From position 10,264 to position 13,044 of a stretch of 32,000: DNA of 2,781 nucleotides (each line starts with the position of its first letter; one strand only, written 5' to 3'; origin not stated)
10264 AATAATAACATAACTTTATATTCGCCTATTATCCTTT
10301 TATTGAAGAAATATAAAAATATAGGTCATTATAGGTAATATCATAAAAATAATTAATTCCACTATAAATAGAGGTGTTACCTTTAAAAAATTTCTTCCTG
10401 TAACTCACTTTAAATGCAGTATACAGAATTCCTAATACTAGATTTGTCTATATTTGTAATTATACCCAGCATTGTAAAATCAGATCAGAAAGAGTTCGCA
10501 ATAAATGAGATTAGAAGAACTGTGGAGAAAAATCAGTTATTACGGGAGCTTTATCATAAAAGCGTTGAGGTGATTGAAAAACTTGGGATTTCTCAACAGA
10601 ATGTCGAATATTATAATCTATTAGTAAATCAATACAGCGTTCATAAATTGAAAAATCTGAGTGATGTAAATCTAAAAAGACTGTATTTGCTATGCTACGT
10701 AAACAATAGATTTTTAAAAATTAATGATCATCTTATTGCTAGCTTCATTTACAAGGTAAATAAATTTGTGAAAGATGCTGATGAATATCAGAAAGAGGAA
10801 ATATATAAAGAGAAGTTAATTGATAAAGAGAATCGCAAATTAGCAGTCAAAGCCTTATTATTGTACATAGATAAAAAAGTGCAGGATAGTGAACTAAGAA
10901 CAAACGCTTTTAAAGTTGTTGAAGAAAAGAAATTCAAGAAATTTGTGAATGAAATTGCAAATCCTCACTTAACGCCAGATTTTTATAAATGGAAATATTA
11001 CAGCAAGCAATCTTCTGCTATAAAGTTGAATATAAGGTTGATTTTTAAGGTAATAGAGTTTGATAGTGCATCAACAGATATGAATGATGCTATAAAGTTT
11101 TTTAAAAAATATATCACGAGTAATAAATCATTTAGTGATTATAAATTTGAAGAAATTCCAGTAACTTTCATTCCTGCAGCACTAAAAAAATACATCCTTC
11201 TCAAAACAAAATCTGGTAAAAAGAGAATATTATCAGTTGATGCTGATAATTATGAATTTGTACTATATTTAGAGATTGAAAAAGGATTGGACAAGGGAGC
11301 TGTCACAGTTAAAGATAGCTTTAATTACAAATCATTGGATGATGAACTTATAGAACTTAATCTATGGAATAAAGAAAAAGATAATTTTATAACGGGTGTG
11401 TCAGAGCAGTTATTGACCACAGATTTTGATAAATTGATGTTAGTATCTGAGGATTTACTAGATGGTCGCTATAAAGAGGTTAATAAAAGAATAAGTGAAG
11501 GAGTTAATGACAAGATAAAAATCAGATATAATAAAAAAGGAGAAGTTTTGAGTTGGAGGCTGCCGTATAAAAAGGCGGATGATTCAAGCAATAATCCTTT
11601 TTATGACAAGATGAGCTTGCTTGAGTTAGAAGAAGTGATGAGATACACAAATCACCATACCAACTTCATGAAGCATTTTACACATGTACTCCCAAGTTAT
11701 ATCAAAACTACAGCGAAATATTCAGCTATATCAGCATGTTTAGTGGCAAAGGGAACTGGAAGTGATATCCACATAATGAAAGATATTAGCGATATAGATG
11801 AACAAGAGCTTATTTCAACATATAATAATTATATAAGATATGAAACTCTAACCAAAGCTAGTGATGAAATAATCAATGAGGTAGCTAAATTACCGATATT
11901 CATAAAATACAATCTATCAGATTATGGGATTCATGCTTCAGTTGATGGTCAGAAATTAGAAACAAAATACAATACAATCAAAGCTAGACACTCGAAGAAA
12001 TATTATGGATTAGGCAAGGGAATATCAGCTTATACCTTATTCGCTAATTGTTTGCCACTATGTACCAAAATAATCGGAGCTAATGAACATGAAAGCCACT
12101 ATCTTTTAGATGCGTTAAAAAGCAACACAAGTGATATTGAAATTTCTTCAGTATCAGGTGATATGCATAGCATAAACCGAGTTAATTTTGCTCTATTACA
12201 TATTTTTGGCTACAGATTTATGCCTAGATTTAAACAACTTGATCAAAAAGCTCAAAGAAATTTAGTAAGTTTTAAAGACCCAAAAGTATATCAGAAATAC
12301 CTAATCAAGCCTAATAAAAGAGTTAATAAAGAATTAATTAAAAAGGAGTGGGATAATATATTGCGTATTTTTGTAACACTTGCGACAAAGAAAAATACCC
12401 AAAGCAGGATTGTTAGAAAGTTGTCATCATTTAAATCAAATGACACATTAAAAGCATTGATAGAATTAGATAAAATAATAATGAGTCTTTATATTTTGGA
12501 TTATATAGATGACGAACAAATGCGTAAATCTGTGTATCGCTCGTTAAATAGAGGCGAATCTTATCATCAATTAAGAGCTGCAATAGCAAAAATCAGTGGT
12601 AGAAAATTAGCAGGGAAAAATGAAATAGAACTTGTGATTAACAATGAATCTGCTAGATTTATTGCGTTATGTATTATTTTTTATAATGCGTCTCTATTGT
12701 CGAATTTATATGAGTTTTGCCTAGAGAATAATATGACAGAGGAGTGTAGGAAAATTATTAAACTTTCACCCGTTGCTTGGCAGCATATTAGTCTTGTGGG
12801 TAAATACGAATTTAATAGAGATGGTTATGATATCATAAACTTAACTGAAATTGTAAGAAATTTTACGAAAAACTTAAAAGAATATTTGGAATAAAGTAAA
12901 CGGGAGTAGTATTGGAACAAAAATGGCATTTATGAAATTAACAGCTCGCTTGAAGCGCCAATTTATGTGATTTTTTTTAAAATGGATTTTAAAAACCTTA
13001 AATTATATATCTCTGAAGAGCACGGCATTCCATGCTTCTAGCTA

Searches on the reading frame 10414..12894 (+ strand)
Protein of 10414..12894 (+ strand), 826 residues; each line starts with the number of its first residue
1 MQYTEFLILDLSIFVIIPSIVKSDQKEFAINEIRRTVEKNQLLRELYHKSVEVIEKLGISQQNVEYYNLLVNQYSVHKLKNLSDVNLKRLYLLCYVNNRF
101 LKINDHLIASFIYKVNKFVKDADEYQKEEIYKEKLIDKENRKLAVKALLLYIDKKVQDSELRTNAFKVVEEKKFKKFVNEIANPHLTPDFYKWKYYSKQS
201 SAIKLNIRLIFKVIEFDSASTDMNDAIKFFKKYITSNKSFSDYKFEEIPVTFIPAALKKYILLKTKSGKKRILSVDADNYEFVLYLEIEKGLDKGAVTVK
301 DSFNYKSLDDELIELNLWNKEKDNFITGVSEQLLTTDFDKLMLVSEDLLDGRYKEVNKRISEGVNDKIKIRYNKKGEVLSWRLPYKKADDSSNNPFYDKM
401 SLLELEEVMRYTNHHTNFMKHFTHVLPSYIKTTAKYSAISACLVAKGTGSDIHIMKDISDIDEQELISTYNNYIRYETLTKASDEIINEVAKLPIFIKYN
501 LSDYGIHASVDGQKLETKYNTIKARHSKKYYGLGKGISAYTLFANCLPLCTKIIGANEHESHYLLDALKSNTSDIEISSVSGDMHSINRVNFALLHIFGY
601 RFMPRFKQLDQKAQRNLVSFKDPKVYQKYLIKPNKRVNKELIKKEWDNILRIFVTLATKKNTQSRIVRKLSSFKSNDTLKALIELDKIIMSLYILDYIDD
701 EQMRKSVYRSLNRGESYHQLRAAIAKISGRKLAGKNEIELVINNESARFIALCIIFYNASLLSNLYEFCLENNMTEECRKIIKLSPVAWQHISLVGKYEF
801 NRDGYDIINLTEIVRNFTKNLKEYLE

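Call 45: search_protein_families(library=pfam, proteins=[window:10414-12894:+], max_evalue=0.001)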
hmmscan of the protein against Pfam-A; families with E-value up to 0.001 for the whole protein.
window:10414-12894:+ (826 aa): 1 family
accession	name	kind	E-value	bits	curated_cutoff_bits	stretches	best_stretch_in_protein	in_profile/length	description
PF01526.23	DDE_Tnp_Tn3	-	1.2e-103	347.4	24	1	407-798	1-389/389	Tn3 transposase DDE domain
